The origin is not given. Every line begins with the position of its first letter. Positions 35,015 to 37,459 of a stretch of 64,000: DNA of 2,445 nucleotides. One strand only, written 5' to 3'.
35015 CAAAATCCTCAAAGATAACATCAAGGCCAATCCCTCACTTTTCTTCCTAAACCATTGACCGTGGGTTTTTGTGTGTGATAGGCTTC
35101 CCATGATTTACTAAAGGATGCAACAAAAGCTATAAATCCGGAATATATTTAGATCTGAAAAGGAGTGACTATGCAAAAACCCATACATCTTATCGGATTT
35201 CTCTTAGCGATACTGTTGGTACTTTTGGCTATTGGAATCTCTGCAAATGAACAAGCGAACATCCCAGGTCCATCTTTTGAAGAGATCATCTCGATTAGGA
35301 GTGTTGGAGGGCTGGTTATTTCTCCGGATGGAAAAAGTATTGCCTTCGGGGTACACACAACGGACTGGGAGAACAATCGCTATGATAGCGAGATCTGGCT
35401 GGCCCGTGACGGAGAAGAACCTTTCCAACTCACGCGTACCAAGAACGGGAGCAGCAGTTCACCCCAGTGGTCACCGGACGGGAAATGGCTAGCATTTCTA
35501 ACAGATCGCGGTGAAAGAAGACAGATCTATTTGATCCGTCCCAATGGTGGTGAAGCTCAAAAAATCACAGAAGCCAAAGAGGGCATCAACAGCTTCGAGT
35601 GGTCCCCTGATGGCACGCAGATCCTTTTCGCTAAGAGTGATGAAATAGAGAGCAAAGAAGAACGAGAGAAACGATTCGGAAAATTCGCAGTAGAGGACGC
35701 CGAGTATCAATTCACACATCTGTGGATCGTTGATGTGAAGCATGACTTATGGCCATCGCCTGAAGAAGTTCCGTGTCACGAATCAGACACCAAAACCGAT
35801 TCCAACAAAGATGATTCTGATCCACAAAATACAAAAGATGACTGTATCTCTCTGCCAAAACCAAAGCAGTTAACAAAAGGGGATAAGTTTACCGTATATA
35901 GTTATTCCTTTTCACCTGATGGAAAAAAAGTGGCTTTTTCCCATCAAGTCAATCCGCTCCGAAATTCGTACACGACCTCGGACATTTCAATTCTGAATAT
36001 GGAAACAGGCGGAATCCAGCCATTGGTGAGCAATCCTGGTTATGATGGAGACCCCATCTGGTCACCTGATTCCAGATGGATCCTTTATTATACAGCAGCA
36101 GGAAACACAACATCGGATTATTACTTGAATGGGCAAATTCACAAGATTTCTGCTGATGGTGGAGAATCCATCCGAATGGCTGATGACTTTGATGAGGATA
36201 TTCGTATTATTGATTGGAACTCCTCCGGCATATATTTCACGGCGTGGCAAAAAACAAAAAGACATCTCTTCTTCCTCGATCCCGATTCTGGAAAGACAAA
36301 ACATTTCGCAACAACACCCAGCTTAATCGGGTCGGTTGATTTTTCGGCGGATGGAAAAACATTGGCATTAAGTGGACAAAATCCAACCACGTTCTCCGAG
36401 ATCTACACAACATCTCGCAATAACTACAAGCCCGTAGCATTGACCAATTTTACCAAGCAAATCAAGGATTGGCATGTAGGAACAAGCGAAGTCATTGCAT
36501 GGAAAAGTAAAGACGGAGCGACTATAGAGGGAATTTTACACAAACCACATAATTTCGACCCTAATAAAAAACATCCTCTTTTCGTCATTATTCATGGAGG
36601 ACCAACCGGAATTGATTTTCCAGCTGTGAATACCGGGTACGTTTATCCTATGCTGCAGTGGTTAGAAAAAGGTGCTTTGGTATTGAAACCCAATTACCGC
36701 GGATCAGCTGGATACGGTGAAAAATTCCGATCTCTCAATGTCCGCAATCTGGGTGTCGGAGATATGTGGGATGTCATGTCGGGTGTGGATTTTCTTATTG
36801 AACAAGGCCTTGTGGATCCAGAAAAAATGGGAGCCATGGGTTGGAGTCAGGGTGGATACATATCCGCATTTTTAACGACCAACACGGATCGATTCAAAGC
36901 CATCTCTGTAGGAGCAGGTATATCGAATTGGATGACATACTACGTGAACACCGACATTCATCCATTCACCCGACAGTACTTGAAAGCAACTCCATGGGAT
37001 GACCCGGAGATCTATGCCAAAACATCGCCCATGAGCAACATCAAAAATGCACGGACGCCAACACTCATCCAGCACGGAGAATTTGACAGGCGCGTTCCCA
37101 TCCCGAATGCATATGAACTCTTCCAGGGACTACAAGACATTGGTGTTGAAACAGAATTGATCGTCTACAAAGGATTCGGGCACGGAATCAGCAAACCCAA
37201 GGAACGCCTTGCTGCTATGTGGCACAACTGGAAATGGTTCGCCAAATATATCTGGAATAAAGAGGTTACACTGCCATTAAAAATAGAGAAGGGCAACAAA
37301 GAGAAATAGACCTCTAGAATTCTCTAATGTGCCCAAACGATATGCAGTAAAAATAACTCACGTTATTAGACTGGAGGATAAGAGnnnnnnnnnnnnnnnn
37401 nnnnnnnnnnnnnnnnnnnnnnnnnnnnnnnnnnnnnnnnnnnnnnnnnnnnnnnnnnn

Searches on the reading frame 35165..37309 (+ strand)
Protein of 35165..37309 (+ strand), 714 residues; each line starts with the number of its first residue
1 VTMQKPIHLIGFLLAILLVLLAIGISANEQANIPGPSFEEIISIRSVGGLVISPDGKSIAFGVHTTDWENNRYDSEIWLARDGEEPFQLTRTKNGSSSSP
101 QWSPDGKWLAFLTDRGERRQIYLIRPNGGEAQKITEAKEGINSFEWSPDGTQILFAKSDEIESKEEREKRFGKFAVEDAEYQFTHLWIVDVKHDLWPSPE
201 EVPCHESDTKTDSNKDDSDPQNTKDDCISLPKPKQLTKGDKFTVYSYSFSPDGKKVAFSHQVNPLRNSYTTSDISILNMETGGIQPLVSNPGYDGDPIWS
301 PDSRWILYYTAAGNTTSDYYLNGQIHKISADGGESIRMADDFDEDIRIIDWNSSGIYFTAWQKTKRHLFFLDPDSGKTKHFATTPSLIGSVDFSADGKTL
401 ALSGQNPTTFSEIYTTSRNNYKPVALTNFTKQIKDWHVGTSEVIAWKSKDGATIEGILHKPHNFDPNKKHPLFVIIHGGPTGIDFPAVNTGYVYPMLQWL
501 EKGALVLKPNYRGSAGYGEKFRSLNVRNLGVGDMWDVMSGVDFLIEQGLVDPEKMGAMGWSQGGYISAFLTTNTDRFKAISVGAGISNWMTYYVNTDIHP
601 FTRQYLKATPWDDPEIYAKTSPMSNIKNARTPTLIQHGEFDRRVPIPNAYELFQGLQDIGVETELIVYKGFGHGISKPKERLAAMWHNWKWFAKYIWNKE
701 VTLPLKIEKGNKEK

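Call 53: search_protein_families(library=pfam, proteins=[window:35165-37309:+])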
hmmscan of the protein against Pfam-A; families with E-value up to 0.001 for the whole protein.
window:35165-37309:+ (714 aa): 15 families
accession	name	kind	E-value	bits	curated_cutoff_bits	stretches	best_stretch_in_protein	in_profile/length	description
PF00326.27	Peptidase_S9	-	4.7e-52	177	22.6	1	497-696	7-210/213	Prolyl oligopeptidase family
PF07676.18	PD40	-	1e-23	83.1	20.9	2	95-122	9-37/38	WD40-like Beta Propeller Repeat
PF00930.27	DPPIV_N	-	3.2e-11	43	22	0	250-334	1-84/354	Dipeptidyl peptidase IV (DPP IV) N-terminal region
PF20434.5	BD-FAE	-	3.4e-11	43.5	26.8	1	467-654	10-213/215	BD-FAE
PF25174.1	Beta-prop_THOC3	-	1.5e-10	41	305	1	77-159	73-150/272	THOC3 beta-propeller domain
PF23414.1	Beta-prop_EML_2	-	1.2e-07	31.8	90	0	50-156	45-142/266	Echinoderm microtubule-associated protein second beta-propeller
PF02897.21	Peptidase_S9_N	-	1.4e-06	27.7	24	0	235-314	116-192/414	Prolyl oligopeptidase, N-terminal beta-propeller domain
PF00400.38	WD40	-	3.9e-06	27.6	27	0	138-154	11-27/39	WD domain, G-beta repeat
PF00561.26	Abhydrolase_1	-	4.4e-06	27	25.8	0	471-575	1-92/245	alpha/beta hydrolase fold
PF12894.13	ANAPC4_WD40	-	1.1e-05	26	22.9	0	101-159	2-59/91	Anaphase-promoting complex subunit 4 WD40 domain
PF07859.19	Abhydrolase_3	-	1.3e-05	25.5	25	1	534-675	52-208/210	alpha/beta hydrolase fold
PF01738.24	DLH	-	1.3e-05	25.3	21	1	541-681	85-194/217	Dienelactone hydrolase family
PF24807.1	WD40_CDC20-Fz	-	0.00037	20.3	200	0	340-406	8-72/292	CDC20/Fizzy WD40 domain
PF00756.26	Esterase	-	0.00066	20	22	0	546-694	108-242/251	Putative esterase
PF08662.17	eIF2A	-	0.00069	20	20.5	0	118-154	38-75/194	Eukaryotic translation initiation factor eIF2A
